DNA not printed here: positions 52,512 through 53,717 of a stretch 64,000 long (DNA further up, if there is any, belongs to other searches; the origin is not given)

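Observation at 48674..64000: Undescribed-looking RiPP gene cluster: ProcM-like LanM, two Nif11-leader precursors, tandem-GNAT and five paralogous B12-radical-SAM enzymes carrying RRE domains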

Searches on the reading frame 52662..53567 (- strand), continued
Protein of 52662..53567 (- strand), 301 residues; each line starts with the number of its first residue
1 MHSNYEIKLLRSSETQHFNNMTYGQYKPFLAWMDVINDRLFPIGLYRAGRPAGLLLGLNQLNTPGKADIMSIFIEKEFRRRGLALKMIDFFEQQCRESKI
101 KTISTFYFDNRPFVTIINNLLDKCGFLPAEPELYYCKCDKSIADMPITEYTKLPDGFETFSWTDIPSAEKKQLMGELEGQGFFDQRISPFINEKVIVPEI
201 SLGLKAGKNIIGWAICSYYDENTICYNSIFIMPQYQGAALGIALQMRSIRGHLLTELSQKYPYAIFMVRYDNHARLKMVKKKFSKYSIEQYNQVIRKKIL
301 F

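Call 83: search_protein_representatives(alignment_id=A4)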
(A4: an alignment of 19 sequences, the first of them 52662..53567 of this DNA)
Query: 19 sequences, 300 profile positions. Proteins with E-value up to 0.001 (for the whole library): 1522; up to 1e-10: 1140; up to 1e-30: 150. The best 150 are listed.
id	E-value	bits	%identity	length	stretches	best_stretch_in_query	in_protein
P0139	4.0e-113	394.0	-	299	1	3-299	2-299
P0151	1.2e-107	376.0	-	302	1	5-299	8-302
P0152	4.2e-69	249.5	-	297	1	5-296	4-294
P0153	2.7e-68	246.8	-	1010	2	37-278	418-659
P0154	1.2e-57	211.8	-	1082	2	12-253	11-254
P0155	4.9e-53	196.7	-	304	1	5-286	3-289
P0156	2.9e-52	194.2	-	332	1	37-296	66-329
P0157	2.4e-50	187.9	-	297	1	8-298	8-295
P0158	2.4e-49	184.6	-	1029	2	4-288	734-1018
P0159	1.3e-46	175.7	-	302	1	5-253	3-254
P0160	8.1e-46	173.0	-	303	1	5-298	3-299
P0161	2.4e-45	171.4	-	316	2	101-295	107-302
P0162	4.2e-45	170.7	-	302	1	10-292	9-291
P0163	1.0e-43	166.1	-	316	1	10-290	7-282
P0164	2.3e-43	165.0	-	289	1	5-287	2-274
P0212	8.8e-36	140.0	-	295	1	5-285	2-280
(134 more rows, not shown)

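Call 88: list_cluster_members(proteins=[P0212, P0151, P0152, P0155, P0157])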
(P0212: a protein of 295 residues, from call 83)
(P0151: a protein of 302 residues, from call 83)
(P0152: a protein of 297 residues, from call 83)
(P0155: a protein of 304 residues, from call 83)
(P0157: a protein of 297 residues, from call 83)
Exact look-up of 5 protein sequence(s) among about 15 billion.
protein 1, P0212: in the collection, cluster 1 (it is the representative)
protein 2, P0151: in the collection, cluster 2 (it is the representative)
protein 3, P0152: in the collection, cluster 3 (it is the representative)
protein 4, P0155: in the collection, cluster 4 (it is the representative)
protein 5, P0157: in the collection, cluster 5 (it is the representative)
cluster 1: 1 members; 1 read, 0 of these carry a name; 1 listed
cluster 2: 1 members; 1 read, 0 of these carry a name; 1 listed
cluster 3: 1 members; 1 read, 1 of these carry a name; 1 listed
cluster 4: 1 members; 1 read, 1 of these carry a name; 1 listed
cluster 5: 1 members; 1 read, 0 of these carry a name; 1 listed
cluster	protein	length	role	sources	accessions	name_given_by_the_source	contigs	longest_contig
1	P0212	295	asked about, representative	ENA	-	-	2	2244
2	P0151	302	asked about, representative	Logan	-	-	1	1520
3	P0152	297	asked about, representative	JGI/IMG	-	GNAT superfamily N-acetyltransferase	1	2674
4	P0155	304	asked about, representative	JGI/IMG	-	GNAT superfamily N-acetyltransferase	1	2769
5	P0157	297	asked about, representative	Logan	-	-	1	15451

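Call 90: find_encoding_contigs(protein=P0157, flank=8000, max_places=1)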
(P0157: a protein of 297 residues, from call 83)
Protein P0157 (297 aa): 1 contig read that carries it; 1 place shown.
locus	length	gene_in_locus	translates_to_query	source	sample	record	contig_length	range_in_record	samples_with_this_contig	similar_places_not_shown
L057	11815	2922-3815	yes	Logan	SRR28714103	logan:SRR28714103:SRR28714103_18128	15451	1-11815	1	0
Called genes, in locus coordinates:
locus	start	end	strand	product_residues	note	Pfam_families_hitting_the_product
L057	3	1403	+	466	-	?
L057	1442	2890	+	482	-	PF04055:Radical_SAM, PF13353:Fer4_12 (weak)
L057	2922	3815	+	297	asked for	PF00583:Acetyltransf_1 (faint), PF13673:Acetyltransf_10 (faint), PF13508:Acetyltransf_7 (weak), PF17013:Acetyltransf_15 (faint), PF14542:Acetyltransf_CG (faint)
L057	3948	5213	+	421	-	PF00364:Biotin_lipoyl (faint)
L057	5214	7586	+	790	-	PF03412:Peptidase_C39, PF13529:Peptidase_C39_2 (weak), PF00664:ABC_membrane, PF00005:ABC_tran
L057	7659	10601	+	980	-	PF00664:ABC_membrane, PF00005:ABC_tran, PF02463:SMC_N (faint)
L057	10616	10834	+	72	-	-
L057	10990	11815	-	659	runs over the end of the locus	PF25255:WHD_RNase_II, PF00773:RNB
